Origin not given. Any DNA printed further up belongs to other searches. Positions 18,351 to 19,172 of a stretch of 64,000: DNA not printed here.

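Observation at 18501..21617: Tandem array 1 of Bdr-like/DUF1640-like coiled-coil membrane proteins (5 paralogs)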

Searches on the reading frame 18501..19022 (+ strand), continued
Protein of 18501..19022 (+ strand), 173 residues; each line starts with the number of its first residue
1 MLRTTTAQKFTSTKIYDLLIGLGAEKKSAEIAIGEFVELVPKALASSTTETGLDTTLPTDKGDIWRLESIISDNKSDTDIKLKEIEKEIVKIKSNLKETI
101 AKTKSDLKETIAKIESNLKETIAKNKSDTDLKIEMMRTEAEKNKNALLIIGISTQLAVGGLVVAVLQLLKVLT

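Call 75: fold_search(model_id=the predicted structure, library=pdb)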
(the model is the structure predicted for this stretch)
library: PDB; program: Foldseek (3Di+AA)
matches with E <= 10: 222; with E <= 0.001: 0
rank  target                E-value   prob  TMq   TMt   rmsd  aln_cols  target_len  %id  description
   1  5xnb_A                4.3e-01  0.41  0.20  0.32  12.7        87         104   16  Crystal structure of the IcmS-IcmW-DotL complex of the Legionella type IVb secretion system (released 2017-09-27)
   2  5x90_G                5.0e-01  0.33  0.19  0.29  14.5        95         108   18  Structure of DotL(656-783)-IcmS-IcmW-LvgA derived from Legionella pneumophila (released 2017-06-14)
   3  5xnb_J                5.0e-01  0.30  0.18  0.30  14.1        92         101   15  Crystal structure of the IcmS-IcmW-DotL complex of the Legionella type IVb secretion system (released 2017-09-27)
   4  5xnb_G                6.2e-01  0.35  0.20  0.32  12.7        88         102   18  Crystal structure of the IcmS-IcmW-DotL complex of the Legionella type IVb secretion system (released 2017-09-27)
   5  5xnb_P                6.2e-01  0.33  0.20  0.32  12.7        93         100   15  Crystal structure of the IcmS-IcmW-DotL complex of the Legionella type IVb secretion system (released 2017-09-27)
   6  5x1e_C                7.1e-01  0.38  0.19  0.32  11.0        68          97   22  Structure of DotL(656-783)-IcmS-IcmW derived from Legionella pneumophila (released 2017-06-14)
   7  7bwk_A                7.6e-01  0.30  0.20  0.30  14.3        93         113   18  Structure of DotL(656-783)-IcmS-IcmW-LvgA-VpdB(461-590) derived from Legionella pneumophila (released 2020-06-03)
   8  5xnb_D                8.2e-01  0.20  0.18  0.27  14.6        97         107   13  Crystal structure of the IcmS-IcmW-DotL complex of the Legionella type IVb secretion system (released 2017-09-27)
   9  2x4h_C                8.8e-01  0.72  0.16  0.20   3.9        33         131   27  Crystal Structure of the hypothetical protein SSo2273 from Sulfolobus solfataricus (released 2010-07-21)
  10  7bwk_F                9.5e-01  0.35  0.20  0.31  12.8        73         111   20  Structure of DotL(656-783)-IcmS-IcmW-LvgA-VpdB(461-590) derived from Legionella pneumophila (released 2020-06-03)
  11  5xnb_M                1.1e+00  0.21  0.19  0.30  12.9        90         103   18  Crystal structure of the IcmS-IcmW-DotL complex of the Legionella type IVb secretion system (released 2017-09-27)
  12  2vrb                  1.3e+00  0.84  0.15  0.09   3.0        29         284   21  Crystal structure of the Citrobacter sp. triphenylmethane reductase complexed with NADP(H) (released 2008-09-23)
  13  2x4h_A                1.4e+00  0.51  0.14  0.18   3.8        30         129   30  Crystal Structure of the hypothetical protein SSo2273 from Sulfolobus solfataricus (released 2010-07-21)
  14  1orl_MODEL_1_A        1.6e+00  0.72  0.15  0.51   1.0        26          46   19  1H NMR structure determination of Viscotoxin C1 (released 2003-04-01)
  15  2x4h_B                1.6e+00  0.54  0.16  0.20   3.8        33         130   27  Crystal Structure of the hypothetical protein SSo2273 from Sulfolobus solfataricus (released 2010-07-21)
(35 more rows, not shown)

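Call 76: search_protein_families(library=phrogs, proteins=[window:18501-19022:+], max_evalue=0.01)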
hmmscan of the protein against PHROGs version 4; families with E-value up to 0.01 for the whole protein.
window:18501-19022:+ (173 aa): 3 families
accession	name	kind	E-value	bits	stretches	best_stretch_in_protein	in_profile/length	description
phrog_9415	-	unknown function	1.2e-08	36.1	1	61-146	45-130/168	-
phrog_19577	-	head and packaging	0.00083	19.6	1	35-161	58-182/378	minor head protein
phrog_31236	-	unknown function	0.0072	17.1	1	81-150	58-123/190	-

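Call 78: search_dna_similar(query=window:18501-19022:+, collection=plasmids, mode=protein, max_evalue=0.001, max_rows=10)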
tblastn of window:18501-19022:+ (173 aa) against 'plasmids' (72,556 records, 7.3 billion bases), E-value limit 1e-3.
No match.

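Call 79: search_dna_similar(query=window:18501-19022:+, collection=phages, mode=protein, max_evalue=0.001, max_rows=10)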
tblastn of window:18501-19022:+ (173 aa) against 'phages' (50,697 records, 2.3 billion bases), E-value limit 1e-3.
No match.

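Call 88: find_related_loci(query=A2, collection=viral_contigs, flank=5000)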
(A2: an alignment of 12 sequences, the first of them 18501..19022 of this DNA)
Query A2 (173 aa) in viral_contigs; peptide patterns used: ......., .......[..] (x = any residue, [..] = any of these).
31 stretches matched a pattern, but none encodes a relative of the query by tblastn (E <= 1e-3).

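Call 89: find_related_loci(query=A2, collection=metagenome_contigs, flank=8000)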
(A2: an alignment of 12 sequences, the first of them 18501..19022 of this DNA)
Query A2 (173 aa) in metagenome_contigs; peptide patterns used: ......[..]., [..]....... (x = any residue, [..] = any of these).
205 stretches matched a pattern, but none encodes a relative of the query by tblastn (E <= 1e-3).
